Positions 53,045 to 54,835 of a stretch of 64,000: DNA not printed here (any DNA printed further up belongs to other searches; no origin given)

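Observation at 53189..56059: Translationally coupled MPN+ / MPN- paralog pair, each with a ~300-aa coiled-coil tail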

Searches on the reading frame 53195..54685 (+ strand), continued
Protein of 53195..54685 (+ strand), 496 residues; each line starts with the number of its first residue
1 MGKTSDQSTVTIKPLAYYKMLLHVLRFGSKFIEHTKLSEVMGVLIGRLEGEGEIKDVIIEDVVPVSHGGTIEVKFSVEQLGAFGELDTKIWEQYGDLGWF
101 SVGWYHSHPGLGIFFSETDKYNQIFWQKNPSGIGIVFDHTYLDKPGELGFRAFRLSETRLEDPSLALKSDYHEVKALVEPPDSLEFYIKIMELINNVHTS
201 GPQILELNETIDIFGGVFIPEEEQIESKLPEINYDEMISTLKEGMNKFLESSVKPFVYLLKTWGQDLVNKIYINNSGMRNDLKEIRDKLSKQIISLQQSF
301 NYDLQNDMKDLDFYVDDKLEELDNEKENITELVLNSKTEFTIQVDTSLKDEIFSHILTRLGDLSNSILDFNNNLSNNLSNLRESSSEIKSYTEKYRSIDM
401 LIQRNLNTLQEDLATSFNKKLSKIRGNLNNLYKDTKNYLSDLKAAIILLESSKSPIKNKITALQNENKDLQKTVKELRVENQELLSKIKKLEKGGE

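Call 71: search_protein_families(library=pfam, proteins=[L129:2569-4308:-, L129:4321-5853:-, L129:5956-8010:+, L129:8082-8576:-, L129:8616-10514:-, L129:10735-11364:-, L128:541-1716:-, L128:5107-6474:-, L128:6490-8349:+, L128:8663-9349:+], max_evalue=0.01)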
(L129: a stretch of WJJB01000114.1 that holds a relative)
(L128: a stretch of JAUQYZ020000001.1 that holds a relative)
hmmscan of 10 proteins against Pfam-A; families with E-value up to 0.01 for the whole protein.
L129:2569-4308:- (579 aa): 2 families
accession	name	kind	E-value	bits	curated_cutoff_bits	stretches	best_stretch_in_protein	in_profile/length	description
PF00501.34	AMP-binding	-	4.3e-55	187.5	29.9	1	18-426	2-384/384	AMP-binding enzyme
PF13193.12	AMP-binding_C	-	2.8e-09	38.2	24.5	1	477-551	1-76/76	AMP-binding enzyme C-terminal domain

L129:4321-5853:- (510 aa): 1 family
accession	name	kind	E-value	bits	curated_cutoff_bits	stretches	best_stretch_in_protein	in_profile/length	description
PF04734.18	Ceramidase_alk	-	3.5e-12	46.2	32.1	1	21-245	17-233/509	Neutral/alkaline non-lysosomal ceramidase, N-terminal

L129:5956-8010:+ (684 aa): 3 families
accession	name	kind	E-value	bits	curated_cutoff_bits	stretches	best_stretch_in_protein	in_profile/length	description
PF01398.27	JAB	-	2.1e-16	60.2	22.5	1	15-135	5-112/117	JAB1/Mov34/MPN/PAD-1 ubiquitin protease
PF03665.18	UPF0172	-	1.5e-06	28.7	24.4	1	17-117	3-83/192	Uncharacterised protein family (UPF0172)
PF14464.11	Prok-JAB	-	2.8e-06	27.6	25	1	41-130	15-89/114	Prokaryotic homologs of the JAB domain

L129:8082-8576:- (164 aa): 1 family
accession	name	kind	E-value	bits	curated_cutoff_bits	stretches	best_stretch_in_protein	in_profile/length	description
PF03684.18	UPF0179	-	3.4e-31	108.5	25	1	17-159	2-140/140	Uncharacterised protein family (UPF0179)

L129:8616-10514:- (632 aa): 11 families
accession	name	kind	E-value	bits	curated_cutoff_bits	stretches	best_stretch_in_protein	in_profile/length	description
PF10996.14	Beta-Casp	-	1e-33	116.8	27.7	1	417-541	1-120/120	Beta-Casp domain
PF17214.9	KH_TffA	-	1.3e-20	73.5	22.6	1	6-68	3-68/68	Transcription termination factor FttA, KH domain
PF00753.33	Lactamase_B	-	5.7e-16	59.5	22.7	1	190-391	5-183/196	Metallo-beta-lactamase superfamily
PF07521.17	RMMBL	-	1.7e-13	50.7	21.6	1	560-622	2-62/63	Zn-dependent metallo-hydrolase RNA specificity domain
PF16661.11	Lactamase_B_6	-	5.8e-13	49.1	27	1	195-361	1-174/193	Metallo-beta-lactamase superfamily domain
PF07650.23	KH_2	-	1e-07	32.1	22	1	76-124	4-53/78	KH domain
PF12706.13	Lactamase_B_2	-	1.7e-07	31.5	27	1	202-351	2-145/200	Beta-lactamase superfamily domain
PF23023.1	Anti-Pycsar_Apyc1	-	1.8e-05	24.8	50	1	197-359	26-177/250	Anti-Pycsar protein Apyc1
PF00013.35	KH_1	-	0.00098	19.3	21.5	0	99-125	3-29/66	KH domain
PF13483.12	Lactamase_B_3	-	0.0015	18.9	24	1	189-244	5-50/160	Beta-lactamase superfamily domain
PF13083.13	KH_KhpA-B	-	0.004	17.5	32.1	0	85-122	17-55/73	KhpA/KhpB, KH domain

L129:10735-11364:- (209 aa): 1 family
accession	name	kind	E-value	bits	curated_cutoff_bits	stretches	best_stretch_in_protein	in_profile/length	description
PF00227.31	Proteasome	-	2.3e-54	184.4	22.4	1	9-195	1-189/189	Proteasome subunit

L128:541-1716:- (391 aa): 1 family
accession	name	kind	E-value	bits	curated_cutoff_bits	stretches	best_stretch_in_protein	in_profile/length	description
PF03259.23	Robl_LC7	-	0.00044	20.4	23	1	283-364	9-90/91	Roadblock/LC7 domain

L128:5107-6474:- (455 aa): 2 families
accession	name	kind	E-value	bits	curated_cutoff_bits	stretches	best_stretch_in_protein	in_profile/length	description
PF01841.26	Transglut_core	-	1e-20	74.5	23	1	203-326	10-108/108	Transglutaminase-like superfamily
PF06035.17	Peptidase_C93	-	0.0032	17.7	27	0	207-275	38-108/162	Bacterial transglutaminase-like cysteine proteinase BTLCP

L128:6490-8349:+ (619 aa): 1 family
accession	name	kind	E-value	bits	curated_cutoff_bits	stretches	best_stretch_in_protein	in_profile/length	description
PF00343.26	Phosphorylase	-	4.4e-35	121.6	27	2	279-515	321-583/713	Carbohydrate phosphorylase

L128:8663-9349:+ (228 aa): 0 families

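Call 76: search_protein_families(library=padloc, proteins=[window:53195-54685:+], max_evalue=0.001)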
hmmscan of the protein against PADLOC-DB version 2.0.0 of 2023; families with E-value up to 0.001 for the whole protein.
window:53195-54685:+ (496 aa): 1 family
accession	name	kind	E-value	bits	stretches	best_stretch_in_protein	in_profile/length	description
PDLC03859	LmuB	-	0.00022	18.6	1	241-490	252-474/611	-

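Call 83: fold_search(model_id=the predicted structure, library=pdb)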
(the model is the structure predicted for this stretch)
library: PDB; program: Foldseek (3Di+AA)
matches with E <= 10: 435; with E <= 0.001: 118
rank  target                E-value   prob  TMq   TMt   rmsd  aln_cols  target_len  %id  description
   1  6r8f_A                1.1e-09  1.00  0.24  0.45  24.6       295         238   18  Cryo-EM structure of the Human BRISC-SHMT2 complex (released 2019-06-05)
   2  6gvw_B                4.8e-09  1.00  0.24  0.42  25.0       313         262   16  Crystal structure of the BRCA1-A complex (released 2019-07-10)
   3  6h3c_B                6.9e-09  1.00  0.24  0.44  25.3       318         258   14  Cryo-EM structure of the BRISC complex bound to SHMT2 (released 2019-07-10)
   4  4ocm_B                2.7e-08  1.00  0.25  0.62   8.0       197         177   25  Crystal Structure of the Rpn8-Rpn11 MPN domain heterodimer, crystal form Ib (released 2014-01-29)
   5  4cr2_V                4.1e-08  1.00  0.24  0.45   7.7       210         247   22  Deep classification of a large cryo-EM dataset defines the conformational landscape of the 26S proteasome (released 2014-04-02)
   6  9qo0_E                4.1e-08  1.00  0.25  0.40   9.5       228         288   21  Pre-activated 9-subunit COP9 signalosome and neddylated SCF (Skp1-Skp2-Cks1) complex structure (released 2026-02-18)
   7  9is6_E                5.6e-08  1.00  0.25  0.39   7.6       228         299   18  CryoEM structure of Plant-Complex-C-5b (released 2025-07-23)
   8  9bv1_c                5.6e-08  1.00  0.24  0.40  19.9       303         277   17  M2A Midnolin-Proteasome (translocating) (released 2025-06-11)
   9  9e8k_c                7.1e-08  1.00  0.24  0.41  19.9       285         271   20  Nub1/Fat10-processing human 26S proteasome with Rpt6 at top of spiral staircase (AAA+ motor locally refined) (released 2024-12-04)
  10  9cgc_V                7.1e-08  1.00  0.24  0.39  19.5       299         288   17  Yeast 26S proteasome non-substrate-engaged (S1 state) (released 2025-07-09)
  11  4ocm_E                8.1e-08  1.00  0.26  0.62   7.1       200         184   24  Crystal Structure of the Rpn8-Rpn11 MPN domain heterodimer, crystal form Ib (released 2014-01-29)
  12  4ocl_E                8.1e-08  1.00  0.25  0.57   7.3       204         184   24  Crystal Structure of the Rpn8-Rpn11 MPN domain heterodimer, crystal form Ia (released 2014-01-29)
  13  9qo1_E                8.6e-08  1.00  0.26  0.43   7.9       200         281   22  Activated 9-subunit COP9 signalosome and neddylated SCF (SKP1-SKP2-CKS1) complex structure (released 2026-02-11)
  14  9e8l_c                9.7e-08  1.00  0.24  0.40  19.3       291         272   20  Nub1/Fat10-processing human 26S proteasome bound to Txnl1 with Rpt4 at top of spiral staircase (released 2024-12-04)
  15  9pf1_c                1.0e-07  1.00  0.24  0.41   8.4       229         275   20  Nub1/Fat10-processing human 26S proteasome with Rpt4 at top of spiral staircase (AAA+ motor locally refined) (released 2025-11-19)
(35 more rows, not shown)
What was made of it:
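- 53219..53791 (+): A MPN domain (residues 9-199). Foldseek: BRCC36 1e-9, Rpn11 TMt 0.62-0.69, CSN5 (call 83).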
